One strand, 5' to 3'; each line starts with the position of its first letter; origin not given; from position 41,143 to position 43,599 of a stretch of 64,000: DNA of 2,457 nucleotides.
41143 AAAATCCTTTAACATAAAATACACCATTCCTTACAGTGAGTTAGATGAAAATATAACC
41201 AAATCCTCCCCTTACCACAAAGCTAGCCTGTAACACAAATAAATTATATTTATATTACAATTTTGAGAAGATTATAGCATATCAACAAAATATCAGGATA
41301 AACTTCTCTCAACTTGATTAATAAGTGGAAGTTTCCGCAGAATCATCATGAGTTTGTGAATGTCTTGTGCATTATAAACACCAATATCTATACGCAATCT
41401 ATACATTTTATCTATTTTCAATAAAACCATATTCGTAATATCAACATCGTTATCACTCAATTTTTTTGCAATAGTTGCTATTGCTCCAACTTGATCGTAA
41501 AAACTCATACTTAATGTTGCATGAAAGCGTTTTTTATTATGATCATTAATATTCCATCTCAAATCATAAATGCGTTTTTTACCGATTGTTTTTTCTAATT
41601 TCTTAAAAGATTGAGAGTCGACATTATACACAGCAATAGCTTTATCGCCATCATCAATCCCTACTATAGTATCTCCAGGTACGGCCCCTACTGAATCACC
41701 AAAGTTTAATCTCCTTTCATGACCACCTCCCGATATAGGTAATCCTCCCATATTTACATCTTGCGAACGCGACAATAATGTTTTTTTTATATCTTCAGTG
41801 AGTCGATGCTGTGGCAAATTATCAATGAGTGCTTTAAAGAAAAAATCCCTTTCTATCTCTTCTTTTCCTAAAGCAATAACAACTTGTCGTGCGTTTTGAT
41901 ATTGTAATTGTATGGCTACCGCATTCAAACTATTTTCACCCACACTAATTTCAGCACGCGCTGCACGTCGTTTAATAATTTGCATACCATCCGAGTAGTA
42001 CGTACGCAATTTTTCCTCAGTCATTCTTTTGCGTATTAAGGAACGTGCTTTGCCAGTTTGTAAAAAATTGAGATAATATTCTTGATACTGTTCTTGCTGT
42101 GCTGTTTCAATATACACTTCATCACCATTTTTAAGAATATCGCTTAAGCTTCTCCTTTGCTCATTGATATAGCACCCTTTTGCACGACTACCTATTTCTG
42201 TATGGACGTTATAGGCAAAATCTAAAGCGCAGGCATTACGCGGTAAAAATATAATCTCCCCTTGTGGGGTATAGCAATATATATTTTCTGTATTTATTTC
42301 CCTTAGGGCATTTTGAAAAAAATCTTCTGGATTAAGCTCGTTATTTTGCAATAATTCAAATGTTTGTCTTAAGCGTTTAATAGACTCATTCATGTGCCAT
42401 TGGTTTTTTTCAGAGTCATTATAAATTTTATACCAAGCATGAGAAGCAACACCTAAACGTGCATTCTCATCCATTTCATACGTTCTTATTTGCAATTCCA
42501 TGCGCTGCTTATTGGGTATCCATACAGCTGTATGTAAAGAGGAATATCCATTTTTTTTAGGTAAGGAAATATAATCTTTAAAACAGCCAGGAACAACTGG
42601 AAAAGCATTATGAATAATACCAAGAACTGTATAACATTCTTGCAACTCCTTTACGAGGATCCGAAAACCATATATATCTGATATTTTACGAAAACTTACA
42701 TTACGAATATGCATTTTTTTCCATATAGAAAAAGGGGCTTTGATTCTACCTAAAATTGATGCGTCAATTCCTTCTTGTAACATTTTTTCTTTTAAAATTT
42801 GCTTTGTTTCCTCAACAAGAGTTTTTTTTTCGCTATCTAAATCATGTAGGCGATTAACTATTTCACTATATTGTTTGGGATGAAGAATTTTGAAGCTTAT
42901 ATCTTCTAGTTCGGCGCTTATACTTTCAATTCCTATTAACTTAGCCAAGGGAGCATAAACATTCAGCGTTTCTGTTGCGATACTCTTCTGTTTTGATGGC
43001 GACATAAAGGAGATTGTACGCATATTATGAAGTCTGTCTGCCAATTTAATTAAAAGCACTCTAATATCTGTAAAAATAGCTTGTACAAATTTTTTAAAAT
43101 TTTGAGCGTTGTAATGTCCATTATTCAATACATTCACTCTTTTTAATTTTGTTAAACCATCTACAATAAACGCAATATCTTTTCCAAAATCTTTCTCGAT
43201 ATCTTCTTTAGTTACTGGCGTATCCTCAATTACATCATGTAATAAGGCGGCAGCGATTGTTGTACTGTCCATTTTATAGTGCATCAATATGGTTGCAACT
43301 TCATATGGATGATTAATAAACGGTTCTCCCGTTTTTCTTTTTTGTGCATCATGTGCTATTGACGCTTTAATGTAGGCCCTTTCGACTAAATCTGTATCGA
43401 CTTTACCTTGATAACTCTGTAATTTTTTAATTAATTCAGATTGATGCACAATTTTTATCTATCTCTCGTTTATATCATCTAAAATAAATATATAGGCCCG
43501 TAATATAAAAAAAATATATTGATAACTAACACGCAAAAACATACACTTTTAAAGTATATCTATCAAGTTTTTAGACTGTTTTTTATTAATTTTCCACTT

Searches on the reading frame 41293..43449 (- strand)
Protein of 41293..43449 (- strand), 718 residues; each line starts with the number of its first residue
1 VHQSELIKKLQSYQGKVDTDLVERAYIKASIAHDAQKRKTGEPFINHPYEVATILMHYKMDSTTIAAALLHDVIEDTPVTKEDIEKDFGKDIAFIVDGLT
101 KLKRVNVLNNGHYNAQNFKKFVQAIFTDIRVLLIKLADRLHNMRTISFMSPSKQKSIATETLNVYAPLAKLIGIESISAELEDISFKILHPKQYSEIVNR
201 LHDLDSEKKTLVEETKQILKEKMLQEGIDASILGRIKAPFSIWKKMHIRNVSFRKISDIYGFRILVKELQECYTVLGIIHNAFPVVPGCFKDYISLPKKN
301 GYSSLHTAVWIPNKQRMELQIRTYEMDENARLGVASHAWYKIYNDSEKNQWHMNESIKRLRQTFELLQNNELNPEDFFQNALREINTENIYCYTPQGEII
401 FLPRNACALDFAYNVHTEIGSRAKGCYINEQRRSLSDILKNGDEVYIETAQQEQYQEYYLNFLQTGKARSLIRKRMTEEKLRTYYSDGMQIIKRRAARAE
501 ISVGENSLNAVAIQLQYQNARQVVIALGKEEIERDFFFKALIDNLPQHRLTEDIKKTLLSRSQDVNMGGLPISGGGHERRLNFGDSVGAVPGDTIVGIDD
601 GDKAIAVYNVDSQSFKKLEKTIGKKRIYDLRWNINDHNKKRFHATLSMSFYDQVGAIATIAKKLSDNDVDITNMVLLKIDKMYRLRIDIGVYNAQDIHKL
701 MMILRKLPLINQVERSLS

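Call 24: find_homologous_proteins(query=window:41293-43449:-)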
Query window:41293-43449:- (718 aa): 8000 proteins with E <= 0.001 among 8000 candidates; the best 120 are listed.
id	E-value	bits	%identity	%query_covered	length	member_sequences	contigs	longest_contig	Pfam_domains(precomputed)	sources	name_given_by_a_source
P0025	8.0e-162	558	40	100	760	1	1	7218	PF04607.24,PF13328.13,PF19296.6,PF02824.28,PF01966.29,PF13291.13,PF01842.32,PF28438.1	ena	-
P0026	8.6e-162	558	39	100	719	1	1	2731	PF04607.24,PF13328.13,PF19296.6,PF02824.28,PF01966.29,PF13291.13,PF28438.1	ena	-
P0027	6.5e-161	555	39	100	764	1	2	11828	PF04607.24,PF13328.13,PF19296.6,PF02824.28,PF01966.29,PF22629.3,PF13291.13,PF01842.32,PF28438.1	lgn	-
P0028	1.1e-160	554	39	100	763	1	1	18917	PF04607.24,PF13328.13,PF19296.6,PF02824.28,PF01966.29,PF13291.13,PF01842.32,PF28438.1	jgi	jgi:GTP diphosphokinase / guanosine-3',5'-bis(diphosphate) 3'-diphosphatase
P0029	1.4e-160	554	40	100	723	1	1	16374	PF04607.24,PF13328.13,PF19296.6,PF02824.28,PF01966.29,PF13291.13,PF01842.32,PF28438.1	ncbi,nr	ncbi:MAG: bifunctional (p)ppGpp synthetase/guanosine-3,5-bis(diphosphate) 3-pyrophosphohydrolase [En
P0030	1.4e-160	554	39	100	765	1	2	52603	PF04607.24,PF13328.13,PF19296.6,PF02824.28,PF01966.29,PF13291.13,PF01842.32,PF28438.1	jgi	-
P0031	5.1e-160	552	39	100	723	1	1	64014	PF04607.24,PF13328.13,PF19296.6,PF02824.28,PF01966.29,PF13291.13,PF01842.32,PF28438.1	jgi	-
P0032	5.5e-160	552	39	100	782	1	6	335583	PF04607.24,PF13328.13,PF19296.6,PF02824.28,PF01966.29,PF13291.13,PF01842.32,PF28438.1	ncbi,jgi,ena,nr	ncbi:MAG: bifunctional (p)ppGpp synthetase/guanosine-3',5'-bis(diphosphate) 3'-pyrophosphohydrolase 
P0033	6.4e-160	552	38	100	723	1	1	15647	PF04607.24,PF13328.13,PF19296.6,PF02824.28,PF01966.29,PF13291.13,PF01842.32,PF28438.1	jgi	jgi:GTP diphosphokinase / guanosine-3',5'-bis(diphosphate) 3'-diphosphatase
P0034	1.0e-159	551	39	100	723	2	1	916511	PF04607.24,PF13328.13,PF19296.6,PF02824.28,PF01966.29,PF13291.13,PF01842.32,PF28438.1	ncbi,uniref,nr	ncbi:RelA/SpoT family protein [Microvirga solisilvae]|uniref:RelA/SpoT family protein n=1 Tax=Microv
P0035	1.1e-159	551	39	100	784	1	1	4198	PF04607.24,PF13328.13,PF19296.6,PF02824.28,PF01966.29,PF13291.13,PF01842.32,PF28438.1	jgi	jgi:RelA/SpoT family (p)ppGpp synthetase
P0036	1.2e-159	551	39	100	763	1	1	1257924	PF04607.24,PF13328.13,PF19296.6,PF02824.28,PF01966.29,PF13291.13,PF01842.32,PF28438.1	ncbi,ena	-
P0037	1.4e-159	551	39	100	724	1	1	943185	PF04607.24,PF13328.13,PF19296.6,PF02824.28,PF01966.29,PF13291.13,PF01842.32,PF28438.1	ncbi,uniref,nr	ncbi:RelA/SpoT family protein [Enterovirga aerilata]|uniref:GTP pyrophosphokinase rsh n=1 Tax=Entero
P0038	1.5e-159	551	40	100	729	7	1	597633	PF04607.24,PF13328.13,PF19296.6,PF02824.28,PF01966.29,PF13291.13,PF01842.32,PF28438.1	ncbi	-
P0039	1.9e-159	550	39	100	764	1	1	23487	PF04607.24,PF13328.13,PF19296.6,PF02824.28,PF01966.29,PF13291.13,PF01842.32,PF28438.1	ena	-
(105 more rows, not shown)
